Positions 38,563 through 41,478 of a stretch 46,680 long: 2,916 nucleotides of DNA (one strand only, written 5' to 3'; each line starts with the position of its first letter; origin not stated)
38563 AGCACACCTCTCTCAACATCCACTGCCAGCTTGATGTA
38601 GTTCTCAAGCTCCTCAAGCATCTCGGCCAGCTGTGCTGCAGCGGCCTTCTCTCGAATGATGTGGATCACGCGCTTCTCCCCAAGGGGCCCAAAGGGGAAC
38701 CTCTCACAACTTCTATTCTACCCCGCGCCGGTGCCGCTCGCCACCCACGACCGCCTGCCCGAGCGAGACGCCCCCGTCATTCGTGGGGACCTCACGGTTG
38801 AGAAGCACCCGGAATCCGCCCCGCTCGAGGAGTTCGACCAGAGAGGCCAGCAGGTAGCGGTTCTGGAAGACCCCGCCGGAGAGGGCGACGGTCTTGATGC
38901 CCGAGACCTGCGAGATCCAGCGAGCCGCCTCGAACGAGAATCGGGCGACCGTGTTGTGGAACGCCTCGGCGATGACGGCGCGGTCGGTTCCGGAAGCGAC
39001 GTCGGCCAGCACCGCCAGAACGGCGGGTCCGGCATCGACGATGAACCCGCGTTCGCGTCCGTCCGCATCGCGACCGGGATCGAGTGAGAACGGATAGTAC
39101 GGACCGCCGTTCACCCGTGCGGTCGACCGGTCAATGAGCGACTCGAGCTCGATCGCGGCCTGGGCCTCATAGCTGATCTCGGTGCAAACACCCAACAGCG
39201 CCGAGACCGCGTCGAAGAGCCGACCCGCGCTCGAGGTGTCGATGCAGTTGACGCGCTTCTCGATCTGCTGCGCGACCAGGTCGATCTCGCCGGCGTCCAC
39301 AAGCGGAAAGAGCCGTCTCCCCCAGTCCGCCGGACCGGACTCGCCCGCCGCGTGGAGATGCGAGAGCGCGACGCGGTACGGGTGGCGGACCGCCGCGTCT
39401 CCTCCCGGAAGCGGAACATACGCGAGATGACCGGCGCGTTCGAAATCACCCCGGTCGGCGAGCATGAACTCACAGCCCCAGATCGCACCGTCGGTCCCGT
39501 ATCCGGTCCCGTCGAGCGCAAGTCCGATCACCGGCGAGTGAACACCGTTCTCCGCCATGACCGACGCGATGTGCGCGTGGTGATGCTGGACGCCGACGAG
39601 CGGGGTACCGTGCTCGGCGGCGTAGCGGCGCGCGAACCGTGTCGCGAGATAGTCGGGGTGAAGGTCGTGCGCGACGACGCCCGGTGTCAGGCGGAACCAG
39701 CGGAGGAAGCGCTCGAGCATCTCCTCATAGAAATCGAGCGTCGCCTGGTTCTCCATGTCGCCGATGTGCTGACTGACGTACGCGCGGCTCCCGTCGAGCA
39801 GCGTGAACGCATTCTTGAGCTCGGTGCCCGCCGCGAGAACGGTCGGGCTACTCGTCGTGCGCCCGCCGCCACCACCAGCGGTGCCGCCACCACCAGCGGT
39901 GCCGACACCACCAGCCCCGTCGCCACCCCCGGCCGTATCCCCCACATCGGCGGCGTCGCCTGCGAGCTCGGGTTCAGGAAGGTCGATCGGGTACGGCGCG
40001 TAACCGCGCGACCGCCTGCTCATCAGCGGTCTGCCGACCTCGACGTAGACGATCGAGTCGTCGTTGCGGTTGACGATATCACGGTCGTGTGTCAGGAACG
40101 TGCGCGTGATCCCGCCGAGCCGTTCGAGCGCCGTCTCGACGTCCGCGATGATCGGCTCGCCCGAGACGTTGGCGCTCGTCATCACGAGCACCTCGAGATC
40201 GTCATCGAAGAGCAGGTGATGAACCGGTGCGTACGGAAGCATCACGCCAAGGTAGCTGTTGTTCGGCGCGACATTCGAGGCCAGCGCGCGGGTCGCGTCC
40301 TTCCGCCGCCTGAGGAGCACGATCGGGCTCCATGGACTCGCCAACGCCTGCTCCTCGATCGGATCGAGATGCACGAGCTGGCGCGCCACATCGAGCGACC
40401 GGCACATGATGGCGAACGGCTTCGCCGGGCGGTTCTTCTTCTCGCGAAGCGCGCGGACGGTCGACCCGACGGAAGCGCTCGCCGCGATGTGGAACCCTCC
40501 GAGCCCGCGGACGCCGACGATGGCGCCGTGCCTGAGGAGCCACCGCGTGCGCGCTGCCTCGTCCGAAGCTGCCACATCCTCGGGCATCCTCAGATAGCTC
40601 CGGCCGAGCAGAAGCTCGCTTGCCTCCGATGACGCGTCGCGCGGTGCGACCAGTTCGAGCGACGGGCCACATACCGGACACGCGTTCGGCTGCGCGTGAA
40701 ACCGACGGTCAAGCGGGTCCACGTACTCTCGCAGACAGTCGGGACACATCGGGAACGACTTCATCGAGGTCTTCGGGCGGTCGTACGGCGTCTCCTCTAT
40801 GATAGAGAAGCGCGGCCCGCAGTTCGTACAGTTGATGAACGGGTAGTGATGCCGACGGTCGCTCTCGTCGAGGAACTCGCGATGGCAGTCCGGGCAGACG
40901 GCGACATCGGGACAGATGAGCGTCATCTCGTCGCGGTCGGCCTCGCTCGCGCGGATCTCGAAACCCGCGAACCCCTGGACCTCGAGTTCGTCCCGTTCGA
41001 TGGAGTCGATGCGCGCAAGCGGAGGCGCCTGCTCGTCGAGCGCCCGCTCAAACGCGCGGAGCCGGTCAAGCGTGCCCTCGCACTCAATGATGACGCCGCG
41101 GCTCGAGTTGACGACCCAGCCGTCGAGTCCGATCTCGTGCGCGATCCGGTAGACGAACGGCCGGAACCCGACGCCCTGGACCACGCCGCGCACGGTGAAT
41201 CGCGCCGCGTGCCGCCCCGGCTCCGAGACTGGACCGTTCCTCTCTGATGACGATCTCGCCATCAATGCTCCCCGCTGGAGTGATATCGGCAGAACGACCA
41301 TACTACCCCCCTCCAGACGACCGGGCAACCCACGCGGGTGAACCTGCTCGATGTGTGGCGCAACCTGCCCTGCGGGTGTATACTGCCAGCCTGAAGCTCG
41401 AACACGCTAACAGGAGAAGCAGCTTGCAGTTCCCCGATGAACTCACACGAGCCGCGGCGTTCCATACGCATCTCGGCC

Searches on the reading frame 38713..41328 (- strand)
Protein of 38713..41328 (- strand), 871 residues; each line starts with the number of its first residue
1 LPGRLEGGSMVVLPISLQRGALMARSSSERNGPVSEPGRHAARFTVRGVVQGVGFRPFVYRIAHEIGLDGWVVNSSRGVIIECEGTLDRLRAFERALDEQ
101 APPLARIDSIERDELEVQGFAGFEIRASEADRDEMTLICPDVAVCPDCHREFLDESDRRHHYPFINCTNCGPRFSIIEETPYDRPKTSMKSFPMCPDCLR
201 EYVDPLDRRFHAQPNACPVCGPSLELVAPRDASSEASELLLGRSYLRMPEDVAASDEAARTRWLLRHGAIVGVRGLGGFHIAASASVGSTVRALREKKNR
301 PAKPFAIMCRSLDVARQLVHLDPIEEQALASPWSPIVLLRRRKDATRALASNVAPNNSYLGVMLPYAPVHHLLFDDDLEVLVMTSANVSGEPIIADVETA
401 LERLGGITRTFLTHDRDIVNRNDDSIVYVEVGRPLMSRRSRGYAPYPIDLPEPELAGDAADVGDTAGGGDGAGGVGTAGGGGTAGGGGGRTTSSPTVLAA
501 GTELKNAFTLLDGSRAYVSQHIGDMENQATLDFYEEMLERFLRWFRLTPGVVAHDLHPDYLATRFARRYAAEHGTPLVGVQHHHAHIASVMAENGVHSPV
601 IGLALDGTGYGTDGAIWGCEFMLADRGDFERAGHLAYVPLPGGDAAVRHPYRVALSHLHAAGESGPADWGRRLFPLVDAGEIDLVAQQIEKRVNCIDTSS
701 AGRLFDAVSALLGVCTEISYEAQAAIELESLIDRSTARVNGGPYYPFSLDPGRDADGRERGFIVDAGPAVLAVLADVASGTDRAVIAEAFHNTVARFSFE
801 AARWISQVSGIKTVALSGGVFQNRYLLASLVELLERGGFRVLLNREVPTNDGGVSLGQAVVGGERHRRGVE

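Call 56: search_protein_families(library=pfam, proteins=[window:38713-41328:-], max_evalue=0.0001)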
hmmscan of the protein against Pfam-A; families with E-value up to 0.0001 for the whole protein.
window:38713-41328:- (871 aa): 6 families
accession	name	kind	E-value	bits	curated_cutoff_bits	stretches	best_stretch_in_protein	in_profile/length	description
PF22521.2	HypF_C_2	-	2.3e-80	270.3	27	1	602-858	1-241/241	Carbamoyltransferase, Kae1-like Domain, second subdomain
PF01300.24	Sua5_yciO_yrdC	-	9.1e-39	133.2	25.1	1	264-439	2-177/178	Telomere recombination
PF07503.17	zf-HYPF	-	1.2e-34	118.3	23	2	194-226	1-33/34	HypF finger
PF17788.7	HypF_C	-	2.6e-34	118.3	23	1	493-593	2-99/99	HypF Kae1-like domain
PF00708.24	Acylphosphatase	-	5.7e-22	78.2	22.5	1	43-125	2-85/85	Acylphosphatase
PF00814.31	TsaD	-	3.6e-10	40.4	24.8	0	563-607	70-113/264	tRNA N6-adenosine threonylcarbamoyltransferase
